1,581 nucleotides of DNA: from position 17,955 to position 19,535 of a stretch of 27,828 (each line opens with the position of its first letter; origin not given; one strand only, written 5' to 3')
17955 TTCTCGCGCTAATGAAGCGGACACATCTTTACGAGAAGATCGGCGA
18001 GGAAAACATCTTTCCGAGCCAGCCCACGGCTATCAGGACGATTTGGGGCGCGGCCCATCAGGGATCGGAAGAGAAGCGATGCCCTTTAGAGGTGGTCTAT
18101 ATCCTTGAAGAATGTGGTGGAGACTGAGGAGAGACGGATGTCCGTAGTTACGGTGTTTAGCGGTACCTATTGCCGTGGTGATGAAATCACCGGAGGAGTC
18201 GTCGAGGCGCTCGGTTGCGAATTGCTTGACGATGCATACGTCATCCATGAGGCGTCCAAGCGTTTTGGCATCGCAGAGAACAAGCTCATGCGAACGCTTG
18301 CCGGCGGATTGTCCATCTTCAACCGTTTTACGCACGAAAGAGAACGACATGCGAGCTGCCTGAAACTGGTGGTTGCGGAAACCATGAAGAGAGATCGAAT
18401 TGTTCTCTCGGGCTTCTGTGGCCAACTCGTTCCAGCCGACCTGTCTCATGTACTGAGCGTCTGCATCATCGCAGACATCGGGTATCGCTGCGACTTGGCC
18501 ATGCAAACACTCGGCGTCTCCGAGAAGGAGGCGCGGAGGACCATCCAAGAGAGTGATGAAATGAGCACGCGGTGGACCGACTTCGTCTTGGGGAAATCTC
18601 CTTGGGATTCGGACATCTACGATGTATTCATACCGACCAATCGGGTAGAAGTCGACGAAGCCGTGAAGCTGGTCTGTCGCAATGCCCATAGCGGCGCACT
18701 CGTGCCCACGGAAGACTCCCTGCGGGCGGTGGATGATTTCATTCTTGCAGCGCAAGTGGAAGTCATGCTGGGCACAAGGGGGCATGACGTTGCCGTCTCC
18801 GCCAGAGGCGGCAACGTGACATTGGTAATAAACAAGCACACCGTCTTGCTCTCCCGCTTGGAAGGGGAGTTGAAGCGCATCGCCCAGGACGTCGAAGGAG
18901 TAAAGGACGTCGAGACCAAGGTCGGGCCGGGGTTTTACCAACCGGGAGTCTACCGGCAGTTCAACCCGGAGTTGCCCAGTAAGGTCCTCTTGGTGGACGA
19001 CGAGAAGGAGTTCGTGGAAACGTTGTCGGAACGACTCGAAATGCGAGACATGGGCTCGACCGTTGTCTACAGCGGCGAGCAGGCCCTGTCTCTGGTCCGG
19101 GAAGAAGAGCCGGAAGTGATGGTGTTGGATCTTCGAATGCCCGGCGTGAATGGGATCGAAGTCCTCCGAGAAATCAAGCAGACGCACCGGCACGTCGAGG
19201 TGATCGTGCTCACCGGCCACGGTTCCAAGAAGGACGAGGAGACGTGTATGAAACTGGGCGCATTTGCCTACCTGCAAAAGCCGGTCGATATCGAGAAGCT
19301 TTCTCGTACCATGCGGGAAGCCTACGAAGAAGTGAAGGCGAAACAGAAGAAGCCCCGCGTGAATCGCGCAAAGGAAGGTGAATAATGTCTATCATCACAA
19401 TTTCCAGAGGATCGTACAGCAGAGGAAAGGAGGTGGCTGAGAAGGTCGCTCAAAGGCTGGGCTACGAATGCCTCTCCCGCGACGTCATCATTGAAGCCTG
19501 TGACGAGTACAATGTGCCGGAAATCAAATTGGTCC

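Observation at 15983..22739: Coupled SulP - kinase-like/BON pair - Cache kinase - multi-receiver operon: candidate uncharacterised anion-sensing system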

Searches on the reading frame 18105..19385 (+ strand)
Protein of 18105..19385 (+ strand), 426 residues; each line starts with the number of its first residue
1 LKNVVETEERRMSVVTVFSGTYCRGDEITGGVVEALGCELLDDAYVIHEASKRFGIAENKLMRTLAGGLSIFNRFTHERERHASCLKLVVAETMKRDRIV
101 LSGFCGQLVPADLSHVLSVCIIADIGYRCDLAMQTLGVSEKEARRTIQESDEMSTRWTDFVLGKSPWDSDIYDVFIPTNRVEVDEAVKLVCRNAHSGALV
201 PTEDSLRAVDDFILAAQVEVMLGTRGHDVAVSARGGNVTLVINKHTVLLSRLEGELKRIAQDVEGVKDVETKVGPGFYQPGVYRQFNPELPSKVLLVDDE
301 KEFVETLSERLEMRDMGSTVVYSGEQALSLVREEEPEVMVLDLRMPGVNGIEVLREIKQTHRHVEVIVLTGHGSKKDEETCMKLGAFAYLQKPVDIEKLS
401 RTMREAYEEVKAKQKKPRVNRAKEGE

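Call 3: search_protein_families(library=pfam, proteins=[window:18105-19385:+], max_evalue=0.01)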
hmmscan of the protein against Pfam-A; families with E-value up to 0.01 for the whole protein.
window:18105-19385:+ (426 aa): 3 families
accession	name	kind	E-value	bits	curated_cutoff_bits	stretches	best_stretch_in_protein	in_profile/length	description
PF00072.30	Response_reg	-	1.9e-28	99.3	30.2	1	294-401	1-108/111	Response regulator receiver domain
PF13189.12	Cytidylate_kin2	-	1.7e-21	77.6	28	1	14-179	1-175/176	Cytidylate kinase-like family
PF23198.2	PDE8A_N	-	0.0029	18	29.6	1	291-391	9-113/147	PDE8A-like, N-terminal domain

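Call 6: search_protein_families(library=ncbifam, proteins=[window:18105-19385:+], max_evalue=0.001)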
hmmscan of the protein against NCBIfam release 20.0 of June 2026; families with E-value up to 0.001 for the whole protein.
window:18105-19385:+ (426 aa): 95 families (the best 25 are shown)
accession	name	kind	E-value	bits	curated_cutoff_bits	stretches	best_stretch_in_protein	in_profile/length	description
NF008199.0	PRK10955.1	equivalog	1.2e-20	74.5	341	1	293-404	3-112/232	envelope stress response regulator transcription factor CpxR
TIGR02875.1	spore_0_A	equivalog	1.9e-20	73.2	200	1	293-416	4-133/262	sporulation transcription factor Spo0A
NF033791.1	ActR_PrrA_rreg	equivalog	4.2e-20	72.4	250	1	293-417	3-127/173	ActR/PrrA/RegA family redox response regulator transcription factor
NF011695.0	PRK15115.1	equivalog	6.4e-20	71.3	763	1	291-411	6-126/445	two-component system response regulator GlrR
NF006900.1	PRK09390.1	equivalog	7.8e-20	71.3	255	1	293-417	6-130/203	response regulator FixJ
TIGR01818.1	ntrC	equivalog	4.1e-19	68.7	558.6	1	294-420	1-127/463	nitrogen regulation protein NR(I)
NF041946.1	LuxO_transreg_Vib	equivalog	1.3e-18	67.1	800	1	311-416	16-121/463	quorum-sensing sigma-54 dependent transcriptional regulator LuxO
NF051870.1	NAssimRespRegNtrX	equivalog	1.4e-18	67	600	1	293-419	3-131/452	nitrogen assimilation response regulator NtrX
NF008469.0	PRK11361.1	equivalog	1.8e-18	66.5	714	1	293-413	6-126/461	acetoacetate metabolism transcriptional regulator AtoC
NF040534.1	resp_reg_YycF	equivalog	6.4e-18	64.9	340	1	293-405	2-113/231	response regulator YycF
TIGR02154.1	PhoB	equivalog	7.1e-18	64.7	296.2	1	292-410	3-123/226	phosphate regulon transcriptional regulator PhoB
NF045505.1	RR_RssB_Pseudo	equivalog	1.2e-17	64.1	700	1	293-418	7-133/394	two-component system response regulator RssB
NF053512.1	nitric_RR_NosR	exception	2.1e-17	63.3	400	1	294-420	1-128/422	response regulator c-di-GMP phosphodiesterase, NosR family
NF045944.1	ResRegRpaBCyano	equivalog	2.8e-17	62.9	330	1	295-415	1-120/229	response regulator transcription factor RpaB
NF008176.1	PRK10923.1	equivalog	2.9e-17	62.4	620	1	293-419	5-130/469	nitrogen regulation protein NR(I)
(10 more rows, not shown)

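Call 18: find_homologous_proteins(query=window:18138-19382:+, max_evalue=1e-10)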
Query window:18138-19382:+ (415 aa): 4168 proteins with E <= 1e-10 among 8000 candidates; the best 120 are listed.
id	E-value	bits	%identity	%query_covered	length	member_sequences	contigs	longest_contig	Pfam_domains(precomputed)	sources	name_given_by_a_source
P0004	7.6e-272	919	100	100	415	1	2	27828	PF13189.13,PF00072.31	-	-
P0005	2.3e-232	789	87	100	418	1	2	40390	PF13189.13,PF00072.31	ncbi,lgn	-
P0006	6.9e-210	715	78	100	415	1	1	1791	PF13189.13,PF00072.31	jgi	jgi:two-component system response regulator CpxR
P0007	3.2e-207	706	76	100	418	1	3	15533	PF13189.13,PF00072.31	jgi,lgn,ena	-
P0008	2.1e-206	704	77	100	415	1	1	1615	PF13189.13,PF00072.31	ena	-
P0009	4.2e-183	627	69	98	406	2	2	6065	PF13189.13,PF00072.31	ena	-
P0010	9.0e-180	616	67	100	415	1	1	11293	PF13189.13,PF00072.31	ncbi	-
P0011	1.2e-178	612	68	98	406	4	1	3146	PF13189.13,PF00072.31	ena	-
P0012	5.4e-177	607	68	97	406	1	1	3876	PF13189.13,PF00072.31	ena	-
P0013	1.9e-176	605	68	98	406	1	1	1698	PF13189.13,PF00072.31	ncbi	-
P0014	3.7e-176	604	68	97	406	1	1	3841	PF13189.13,PF00072.31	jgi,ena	-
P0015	7.8e-176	603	65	100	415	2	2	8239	PF13189.13,PF00072.31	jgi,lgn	-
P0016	3.7e-173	594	67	97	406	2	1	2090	PF13189.13,PF00072.31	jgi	-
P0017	8.2e-173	593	66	98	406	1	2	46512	PF13189.13,PF00072.31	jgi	-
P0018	1.4e-172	592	65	100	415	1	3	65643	PF13189.13,PF00072.31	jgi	-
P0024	9.4e-170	583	63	100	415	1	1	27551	PF13189.13,PF00072.31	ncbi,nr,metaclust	ncbi:MAG: hypothetical protein A2V70_12570 [Planctomycetes bacterium RBG_13_63_9]|nr:MAG: hypothetic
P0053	3.0e-140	486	55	98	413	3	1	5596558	PF13189.13,PF00072.31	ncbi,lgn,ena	-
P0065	2.6e-138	480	53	96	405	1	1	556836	PF13189.13,PF00072.31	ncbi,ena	-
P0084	3.5e-137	476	53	98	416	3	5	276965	PF13189.13,PF00072.31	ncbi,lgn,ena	-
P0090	4.2e-137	476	53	97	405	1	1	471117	PF13189.13,PF00072.31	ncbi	-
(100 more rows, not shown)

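Call 19: find_encoding_contigs(protein=P0053, flank=9000, max_places=2)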
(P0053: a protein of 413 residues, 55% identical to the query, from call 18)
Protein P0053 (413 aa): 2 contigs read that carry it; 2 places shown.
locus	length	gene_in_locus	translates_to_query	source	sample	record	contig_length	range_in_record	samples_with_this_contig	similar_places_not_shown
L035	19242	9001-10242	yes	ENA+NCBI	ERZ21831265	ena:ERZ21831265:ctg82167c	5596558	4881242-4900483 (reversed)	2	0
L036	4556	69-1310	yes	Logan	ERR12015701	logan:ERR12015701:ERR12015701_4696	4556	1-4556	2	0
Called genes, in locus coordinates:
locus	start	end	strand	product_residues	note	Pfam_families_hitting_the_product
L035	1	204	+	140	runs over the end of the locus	PF00072:Response_reg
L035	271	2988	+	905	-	PF01326:PPDK_N, PF00391:PEP-utilizers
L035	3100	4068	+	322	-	PF00582:Usp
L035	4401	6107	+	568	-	PF02743:dCache_1, PF00512:HisKA (weak), PF02518:HATPase_c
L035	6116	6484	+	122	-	PF00072:Response_reg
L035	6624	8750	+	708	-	PF00916:Sulfate_transp, PF01740:STAS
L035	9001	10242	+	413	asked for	PF13189:Cytidylate_kin2, PF00072:Response_reg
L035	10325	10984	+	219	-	-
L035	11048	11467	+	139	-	PF00072:Response_reg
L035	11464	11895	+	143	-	PF00072:Response_reg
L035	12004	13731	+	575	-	PF13620:CarboxypepD_reg (weak), PF06808:DctM (weak), PF02040:ArsB, PF16980:CitMHS_2 (faint), PF03600:CitMHS, PF00939:Na_sulph_symp (weak)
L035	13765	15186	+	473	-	PF00132:Hexapep (faint), PF18776:Hexapep_loop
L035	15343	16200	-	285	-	PF01261:AP_endonuc_2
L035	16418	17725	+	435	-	PF00206:Lyase_1, PF10397:ADSL_C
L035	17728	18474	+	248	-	PF02633:Creatininase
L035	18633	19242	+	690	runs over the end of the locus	PF01136:Peptidase_U32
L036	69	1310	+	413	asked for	PF13189:Cytidylate_kin2, PF00072:Response_reg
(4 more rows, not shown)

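Call 20: find_encoding_contigs(protein=P0065, flank=9000, max_places=2)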
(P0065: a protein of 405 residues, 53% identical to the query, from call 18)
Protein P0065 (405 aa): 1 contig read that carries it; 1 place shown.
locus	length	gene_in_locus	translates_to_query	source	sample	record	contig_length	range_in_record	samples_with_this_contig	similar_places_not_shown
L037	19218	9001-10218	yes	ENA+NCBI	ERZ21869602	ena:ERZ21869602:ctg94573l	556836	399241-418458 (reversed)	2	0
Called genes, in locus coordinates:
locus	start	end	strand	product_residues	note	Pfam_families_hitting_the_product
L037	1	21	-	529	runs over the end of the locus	PF00149:Metallophos, PF02872:5_nucleotid_C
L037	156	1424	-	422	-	PF02771:Acyl-CoA_dh_N (weak), PF02770:Acyl-CoA_dh_M, PF00441:Acyl-CoA_dh_1, PF08028:Acyl-CoA_dh_2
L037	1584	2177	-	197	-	-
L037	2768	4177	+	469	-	PF07992:Pyr_redox_2, PF13738:Pyr_redox_3 (faint), PF00070:Pyr_redox, PF02852:Pyr_redox_dim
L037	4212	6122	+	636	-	PF00724:Oxidored_FMN, PF00070:Pyr_redox (faint), PF01266:DAO (weak), PF01494:FAD_binding_3 (faint), PF07992:Pyr_redox_2, PF13450:NAD_binding_8, PF13738:Pyr_redox_3 (faint)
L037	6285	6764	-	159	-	-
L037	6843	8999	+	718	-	PF00916:Sulfate_transp, PF01740:STAS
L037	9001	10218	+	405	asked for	PF13189:Cytidylate_kin2, PF00072:Response_reg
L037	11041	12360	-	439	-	PF01609:DDE_Tnp_1, PF13751:DDE_Tnp_1_6 (weak)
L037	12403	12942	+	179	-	-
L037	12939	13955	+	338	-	PF00665:rve, PF13683:rve_3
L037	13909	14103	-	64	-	-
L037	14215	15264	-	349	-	-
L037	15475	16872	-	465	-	PF05598:DUF772 (weak), PF01609:DDE_Tnp_1, PF13751:DDE_Tnp_1_6 (weak)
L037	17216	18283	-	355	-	PF01636:APH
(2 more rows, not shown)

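Call 21: find_encoding_contigs(protein=P0090, flank=9000, max_places=2)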
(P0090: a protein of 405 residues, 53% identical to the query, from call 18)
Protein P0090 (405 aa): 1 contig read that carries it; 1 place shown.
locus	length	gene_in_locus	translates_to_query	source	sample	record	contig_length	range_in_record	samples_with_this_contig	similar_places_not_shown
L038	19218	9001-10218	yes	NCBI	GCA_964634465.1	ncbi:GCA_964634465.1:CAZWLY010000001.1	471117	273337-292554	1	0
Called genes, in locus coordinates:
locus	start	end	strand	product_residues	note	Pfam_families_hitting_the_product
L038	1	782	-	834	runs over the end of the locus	PF07697:7TMR-HDED, PF07698:7TM-7TMR_HD, PF01966:HD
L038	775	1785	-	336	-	PF01695:IstB_IS21 (weak), PF02562:PhoH, PF13245:AAA_19, PF13604:AAA_30 (weak)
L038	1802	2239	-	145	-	PF01894:YjbQ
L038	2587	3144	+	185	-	PF02674:Colicin_V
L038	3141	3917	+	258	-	PF03819:MazG, PF12643:MazG-like (faint), PF01503:PRA-PH (weak), PF03819:MazG (weak)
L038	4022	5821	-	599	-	PF03600:CitMHS, PF02080:TrkA_C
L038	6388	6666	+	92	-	-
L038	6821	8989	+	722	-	PF00916:Sulfate_transp, PF01740:STAS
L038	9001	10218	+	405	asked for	PF13189:Cytidylate_kin2, PF00072:Response_reg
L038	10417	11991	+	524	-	PF02743:dCache_1, PF00512:HisKA, PF02518:HATPase_c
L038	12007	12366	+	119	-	PF00072:Response_reg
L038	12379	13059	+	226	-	-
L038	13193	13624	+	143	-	PF00072:Response_reg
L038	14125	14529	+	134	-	PF00376:MerR, PF13411:MerR_1, PF09278:MerR-DNA-bind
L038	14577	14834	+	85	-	PF13192:Thioredoxin_3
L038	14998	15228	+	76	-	-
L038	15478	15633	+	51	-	-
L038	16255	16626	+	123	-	-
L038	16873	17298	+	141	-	-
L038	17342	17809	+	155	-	PF00116:COX2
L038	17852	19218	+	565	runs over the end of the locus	PF13620:CarboxypepD_reg (weak), PF14522:Cytochrome_C7 (faint), PF22113:Mtrc-MtrF_II-IV_dom (faint)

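Call 23: find_encoding_contigs(protein=P0084, flank=9000, max_places=2)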
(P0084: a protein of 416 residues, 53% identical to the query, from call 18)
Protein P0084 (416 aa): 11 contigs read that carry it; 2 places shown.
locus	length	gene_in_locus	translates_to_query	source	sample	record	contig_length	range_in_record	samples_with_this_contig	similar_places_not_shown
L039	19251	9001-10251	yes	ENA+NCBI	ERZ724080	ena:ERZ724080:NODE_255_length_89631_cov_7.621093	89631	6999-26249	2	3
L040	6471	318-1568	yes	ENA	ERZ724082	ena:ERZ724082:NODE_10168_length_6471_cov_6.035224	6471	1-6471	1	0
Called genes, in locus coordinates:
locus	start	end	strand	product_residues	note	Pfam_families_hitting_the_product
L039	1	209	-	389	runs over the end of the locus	PF02771:Acyl-CoA_dh_N, PF02770:Acyl-CoA_dh_M, PF00441:Acyl-CoA_dh_1, PF08028:Acyl-CoA_dh_2, PF22924:ACOX_C_alpha1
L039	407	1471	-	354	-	PF02504:FA_synthesis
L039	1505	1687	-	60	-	PF01783:Ribosomal_L32p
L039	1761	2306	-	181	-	PF02620:YceD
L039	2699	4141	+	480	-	PF00989:PAS (weak), PF08448:PAS_4 (faint), PF13426:PAS_9, PF00158:Sigma54_activat, PF14532:Sigma54_activ_2, PF25601:AAA_lid_14, PF02954:HTH_8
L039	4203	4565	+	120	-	PF02579:Nitro_FeMo-Co (weak)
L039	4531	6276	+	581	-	PF02743:dCache_1, PF00512:HisKA, PF02518:HATPase_c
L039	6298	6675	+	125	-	PF00072:Response_reg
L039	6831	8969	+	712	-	PF00916:Sulfate_transp, PF01740:STAS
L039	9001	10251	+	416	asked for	PF13189:Cytidylate_kin2, PF00072:Response_reg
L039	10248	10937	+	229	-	-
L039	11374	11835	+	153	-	PF00072:Response_reg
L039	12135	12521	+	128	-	PF00072:Response_reg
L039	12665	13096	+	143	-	PF00072:Response_reg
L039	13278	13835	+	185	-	PF00571:CBS (weak)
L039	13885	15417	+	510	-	PF00939:Na_sulph_symp, PF03600:CitMHS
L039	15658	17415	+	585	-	PF00939:Na_sulph_symp, PF02040:ArsB, PF03600:CitMHS, PF00939:Na_sulph_symp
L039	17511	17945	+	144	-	PF00582:Usp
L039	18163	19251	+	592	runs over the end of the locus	PF02743:dCache_1, PF00512:HisKA, PF14501:HATPase_c_5 (faint), PF02518:HATPase_c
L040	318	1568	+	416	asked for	PF13189:Cytidylate_kin2, PF00072:Response_reg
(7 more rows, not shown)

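Call 24: find_encoding_contigs(protein=P0005, flank=10000, max_places=2)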
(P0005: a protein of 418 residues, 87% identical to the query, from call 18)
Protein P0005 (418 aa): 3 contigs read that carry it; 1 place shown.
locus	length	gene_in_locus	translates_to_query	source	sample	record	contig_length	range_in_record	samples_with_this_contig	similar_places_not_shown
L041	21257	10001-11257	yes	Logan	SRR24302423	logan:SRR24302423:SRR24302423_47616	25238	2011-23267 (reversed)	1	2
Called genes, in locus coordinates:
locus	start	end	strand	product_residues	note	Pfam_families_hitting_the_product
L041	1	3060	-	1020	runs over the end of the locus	PF01627:Hpt, PF07194:P2 (weak), PF02895:H-kinase_dim, PF02518:HATPase_c, PF01584:CheW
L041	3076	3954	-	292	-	PF03705:CheR_N, PF01739:CheR, PF08241:Methyltransf_11, PF08242:Methyltransf_12 (weak), PF13649:Methyltransf_25 (weak)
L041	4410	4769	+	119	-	PF00072:Response_reg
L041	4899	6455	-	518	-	PF02386:TrkH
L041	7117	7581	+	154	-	-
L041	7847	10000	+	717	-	PF00916:Sulfate_transp, PF01740:STAS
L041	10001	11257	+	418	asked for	PF13189:Cytidylate_kin2, PF00072:Response_reg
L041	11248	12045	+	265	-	PF13189:Cytidylate_kin2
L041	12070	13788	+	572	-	PF02743:dCache_1, PF00512:HisKA, PF02518:HATPase_c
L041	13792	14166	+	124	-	PF00072:Response_reg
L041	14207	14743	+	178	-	PF00072:Response_reg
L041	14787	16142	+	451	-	PF00512:HisKA, PF02518:HATPase_c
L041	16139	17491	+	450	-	PF00072:Response_reg, PF00158:Sigma54_activat, PF14532:Sigma54_activ_2, PF07728:AAA_5, PF25601:AAA_lid_14, PF02954:HTH_8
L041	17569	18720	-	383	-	-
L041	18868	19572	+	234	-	PF02985:HEAT (faint), PF13428:TPR_14 (faint), PF13432:TPR_16 (faint), PF13646:HEAT_2 (weak), PF13371:TPR_9 (faint), PF00515:TPR_1, PF07719:TPR_2, PF13424:TPR_12 (weak), +4 more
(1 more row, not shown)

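Call 33: find_related_loci(query=A2, collection=genome_contigs, flank=10000)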
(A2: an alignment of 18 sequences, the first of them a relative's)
Query A2 (415 aa) in genome_contigs; peptide patterns used: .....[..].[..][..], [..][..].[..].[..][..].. (x = any residue, [..] = any of these).
600 stretches matched a pattern (row limit reached: there are more); 397 encode a relative of the query (tblastn E <= 1e-3); the best 80 are kept; 80 distinct loci.
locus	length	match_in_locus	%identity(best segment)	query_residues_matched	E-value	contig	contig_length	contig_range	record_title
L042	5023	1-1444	54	1-411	3e-150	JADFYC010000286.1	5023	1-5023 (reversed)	MAG: Deltaproteobacteria bacterium isolate nDJH6bin12 nDJH6_bin12_NODE_286_length_5023_cov_3.511846, whole genome shotgu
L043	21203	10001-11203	53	1-400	1e-145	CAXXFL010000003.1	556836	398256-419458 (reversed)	MAG: bacterium isolate 752fb81a-13fd-4ee9-82f2-ea19cd7f7e31 genome assembly, contig: contig_3, whole genome shotgun sequ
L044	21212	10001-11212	54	1-403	2e-144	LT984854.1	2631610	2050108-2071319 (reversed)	uncultured Desulfobacterium sp. isolate TRIP AH-1 genome assembly, scaffold: PITCH_a_scaffold1, whole genome shotgun seq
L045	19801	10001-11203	51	1-400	6e-143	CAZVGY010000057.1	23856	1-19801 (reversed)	MAG TPA_asm: uncultured Desulfobacteraceae bacterium isolate SRP338002_co1_143 genome assembly, contig: NODE_1961_length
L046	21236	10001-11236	53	1-409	2e-141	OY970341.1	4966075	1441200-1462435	MAG: uncultured delta proteobacterium isolate MFD01231.bin.c.2 genome assembly, chromosome: 1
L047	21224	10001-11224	52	1-407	4e-141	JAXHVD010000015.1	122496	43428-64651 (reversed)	MAG: Thermodesulfobacteriota bacterium isolate MAG68_tar_biofilm MAG68_15, whole genome shotgun sequence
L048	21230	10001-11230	53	1-409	2e-141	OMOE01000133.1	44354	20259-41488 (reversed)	Syntrophobacter sp. SbD1 strain Peat soil MAG SbD1 genome assembly, contig: SBDP1_Contig_54, whole genome shotgun sequen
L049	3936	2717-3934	51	1-405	4e-145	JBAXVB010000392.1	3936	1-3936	MAG: Deltaproteobacteria bacterium isolate ELA676 MAG676_392, whole genome shotgun sequence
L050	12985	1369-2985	54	1-415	2e-140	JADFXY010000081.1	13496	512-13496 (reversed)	MAG: Deltaproteobacteria bacterium isolate nDJH2bin9 nDJH2_bin9_NODE_81_length_13496_cov_6.628319, whole genome shotgun 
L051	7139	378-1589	52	1-403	2e-139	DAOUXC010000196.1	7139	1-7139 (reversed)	MAG TPA_asm: Desulfobacteraceae bacterium isolate CSMAG_891 CSMAG_891_k141_52337_length_7139_cov_26.0000, whole genome s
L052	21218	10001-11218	50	1-405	2e-138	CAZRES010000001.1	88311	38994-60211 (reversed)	MAG TPA_asm: uncultured Desulfobacteraceae bacterium isolate SRP332253_co2_39 genome assembly, contig: NODE_185_length_8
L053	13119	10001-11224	52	1-405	9e-138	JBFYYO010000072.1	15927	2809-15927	MAG: Syntrophobacterales bacterium isolate PPR_0410 scaffold_890, whole genome shotgun sequence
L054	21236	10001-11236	52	1-409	3e-137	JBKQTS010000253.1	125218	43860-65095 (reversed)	MAG: Syntrophobacteraceae bacterium isolate MHr2D2E2F__bin_75 MHr2D2E2F_000000257362, whole genome shotgun sequence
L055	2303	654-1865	49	1-403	2e-145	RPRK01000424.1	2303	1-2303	MAG: Burkholderiales bacterium isolate metabat2.802 metabat2.802_Contig_1093356, whole genome shotgun sequence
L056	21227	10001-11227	50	1-408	1e-136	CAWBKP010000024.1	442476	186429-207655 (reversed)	MAG: uncultured delta proteobacterium isolate MFD02979.bin.2.74 genome assembly, contig: contig_88236, whole genome shot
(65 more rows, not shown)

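Call 38: search_protein_families(library=pfam, proteins=[L035:10325-10984:+, L038:12379-13059:+, L039:10248-10937:+], max_evalue=10)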
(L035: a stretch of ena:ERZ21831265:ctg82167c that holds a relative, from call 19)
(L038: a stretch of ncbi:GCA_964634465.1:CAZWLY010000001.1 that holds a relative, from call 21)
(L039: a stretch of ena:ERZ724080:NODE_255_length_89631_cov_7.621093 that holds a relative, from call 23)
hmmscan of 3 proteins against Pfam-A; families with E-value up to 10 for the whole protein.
L035:10325-10984:+ (219 aa): 2 families
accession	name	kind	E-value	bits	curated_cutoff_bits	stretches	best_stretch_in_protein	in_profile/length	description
PF00512.31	HisKA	-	0.00022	21.7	26.9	1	11-76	4-60/66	His Kinase A (phospho-acceptor) domain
PF19469.4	DUF6006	-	0.034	14.2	26.3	1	179-214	43-76/140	Family of unknown function (DUF6006)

L038:12379-13059:+ (226 aa): 1 family
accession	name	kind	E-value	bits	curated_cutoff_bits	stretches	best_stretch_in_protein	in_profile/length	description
PF21413.3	SHQ1-like_CS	-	0.18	12.2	27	1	107-145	15-53/93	SHQ1-like, CS domain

L039:10248-10937:+ (229 aa): 2 families
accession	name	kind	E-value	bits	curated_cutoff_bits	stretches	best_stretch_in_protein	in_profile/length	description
PF00512.31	HisKA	-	0.0082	16.6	26.9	1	14-80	4-61/66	His Kinase A (phospho-acceptor) domain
PF04513.17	Baculo_PEP_C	-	0.29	11.6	38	1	61-132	31-101/140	Baculovirus polyhedron envelope protein, PEP, C terminus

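Call 48: search_solved_structures(query=A2, max_evalue=0.01)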
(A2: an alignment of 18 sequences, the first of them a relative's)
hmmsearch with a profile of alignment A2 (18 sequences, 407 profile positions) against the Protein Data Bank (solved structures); distinct sequences matched with E-value up to 0.01: 304 (the best 60 are shown).
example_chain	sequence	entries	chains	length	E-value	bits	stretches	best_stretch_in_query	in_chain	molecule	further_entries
1zy2_A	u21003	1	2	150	5.7e-24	88.2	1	282-405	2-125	transcriptional regulator NtrC1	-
9phz_E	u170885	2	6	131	7.2e-24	87.8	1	282-394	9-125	Stage 0 sporulation protein A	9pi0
4l4u_A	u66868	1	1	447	4.8e-23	85.1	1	282-405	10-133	Transcriptional regulator (NtrC family)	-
1ny5_A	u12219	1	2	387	5.9e-23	84.8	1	282-405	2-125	transcriptional regulator (NtrC family)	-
2jvj_A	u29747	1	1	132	7.6e-23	84.4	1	281-394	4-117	Sporulation initiation phosphotransferase F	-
1dz3_A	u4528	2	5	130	7.8e-23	84.4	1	282-399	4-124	Stage 0 sporulation protein A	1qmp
1pey_A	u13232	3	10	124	1.3e-22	83.7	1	281-393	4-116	Sporulation initiation phosphotransferase F | SPORULATION RESPONSE REGULATORY PROTEIN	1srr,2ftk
3q15_C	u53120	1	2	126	1.8e-22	83.2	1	281-393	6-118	Sporulation initiation phosphotransferase F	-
1f51_E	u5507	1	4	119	1.8e-22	83.2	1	282-393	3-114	SPORULATION INITIATION PHOSPHOTRANSFERASE F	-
1fsp_A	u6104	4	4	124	2.1e-22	83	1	281-393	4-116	STAGE 0 SPORULATION PROTEIN F | SPORULATION RESPONSE REGULATORY PROTEIN | Sporulation initiation phosphotransferase F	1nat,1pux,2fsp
4uhj_A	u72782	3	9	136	2.8e-22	82.6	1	282-398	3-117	TRANSCRIPTIONAL REGULATORY PROTEIN CPXR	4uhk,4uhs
2jvi_A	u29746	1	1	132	5.1e-22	81.7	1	281-394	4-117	Sporulation initiation phosphotransferase F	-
2jvk_A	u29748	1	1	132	2e-21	79.8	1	281-394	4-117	Sporulation initiation phosphotransferase F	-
6ifh_A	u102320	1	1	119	2.4e-21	79.5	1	282-394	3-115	Sporulation initiation phosphotransferase F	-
6ont_A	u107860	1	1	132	1.8e-20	76.6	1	281-403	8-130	Two-component response regulator 1452 receiver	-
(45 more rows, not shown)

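Call 67: find_encoding_contigs(protein=P0024, flank=9000, max_places=1)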
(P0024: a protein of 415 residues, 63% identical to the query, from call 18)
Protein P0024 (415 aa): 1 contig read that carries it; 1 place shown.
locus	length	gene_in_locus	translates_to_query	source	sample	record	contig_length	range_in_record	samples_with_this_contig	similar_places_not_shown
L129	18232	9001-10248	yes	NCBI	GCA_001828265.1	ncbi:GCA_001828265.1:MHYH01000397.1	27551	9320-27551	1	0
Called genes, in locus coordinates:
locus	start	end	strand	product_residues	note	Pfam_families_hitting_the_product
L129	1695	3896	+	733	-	PF26549:Tricorn_N (faint), PF00930:DPPIV_N, PF12146:Hydrolase_4 (faint), PF01738:DLH (faint), PF02129:Peptidase_S15 (faint), PF00326:Peptidase_S9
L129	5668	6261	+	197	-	PF01208:URO-D (weak)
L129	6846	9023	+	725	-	PF00916:Sulfate_transp, PF01740:STAS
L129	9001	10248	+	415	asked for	PF13189:Cytidylate_kin2, PF00072:Response_reg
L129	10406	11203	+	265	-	PF13189:Cytidylate_kin2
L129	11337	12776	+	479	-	PF02743:dCache_1 (weak), PF00512:HisKA, PF02518:HATPase_c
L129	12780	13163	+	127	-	PF00072:Response_reg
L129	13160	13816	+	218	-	-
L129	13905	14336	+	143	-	PF00072:Response_reg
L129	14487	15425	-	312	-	PF02163:Peptidase_M50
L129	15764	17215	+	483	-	PF00860:Xan_ur_permease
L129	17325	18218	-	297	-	-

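Call 68: find_encoding_contigs(protein=P0018, flank=9000, max_places=1)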
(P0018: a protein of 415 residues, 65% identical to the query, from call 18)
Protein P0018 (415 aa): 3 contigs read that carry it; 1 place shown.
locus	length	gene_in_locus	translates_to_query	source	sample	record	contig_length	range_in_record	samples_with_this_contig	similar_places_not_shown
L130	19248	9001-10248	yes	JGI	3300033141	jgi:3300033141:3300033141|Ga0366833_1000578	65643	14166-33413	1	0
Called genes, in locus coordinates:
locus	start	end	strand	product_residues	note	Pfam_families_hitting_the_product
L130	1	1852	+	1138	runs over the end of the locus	PF18582:HZS_alpha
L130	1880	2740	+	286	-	-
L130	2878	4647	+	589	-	PF02776:TPP_enzyme_N, PF00205:TPP_enzyme_M, PF02775:TPP_enzyme_C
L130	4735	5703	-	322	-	-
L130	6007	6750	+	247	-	PF06439:3keto-disac_hyd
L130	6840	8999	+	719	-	PF00916:Sulfate_transp, PF01740:STAS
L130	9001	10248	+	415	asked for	PF13189:Cytidylate_kin2, PF00072:Response_reg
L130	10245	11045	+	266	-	PF13189:Cytidylate_kin2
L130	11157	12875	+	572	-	PF02743:dCache_1 (weak), PF00512:HisKA, PF02518:HATPase_c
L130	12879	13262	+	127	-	PF00072:Response_reg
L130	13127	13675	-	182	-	-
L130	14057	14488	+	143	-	PF00072:Response_reg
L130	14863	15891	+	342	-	PF03639:Glyco_hydro_81 (weak)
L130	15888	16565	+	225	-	PF17652:Glyco_hydro81C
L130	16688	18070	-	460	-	-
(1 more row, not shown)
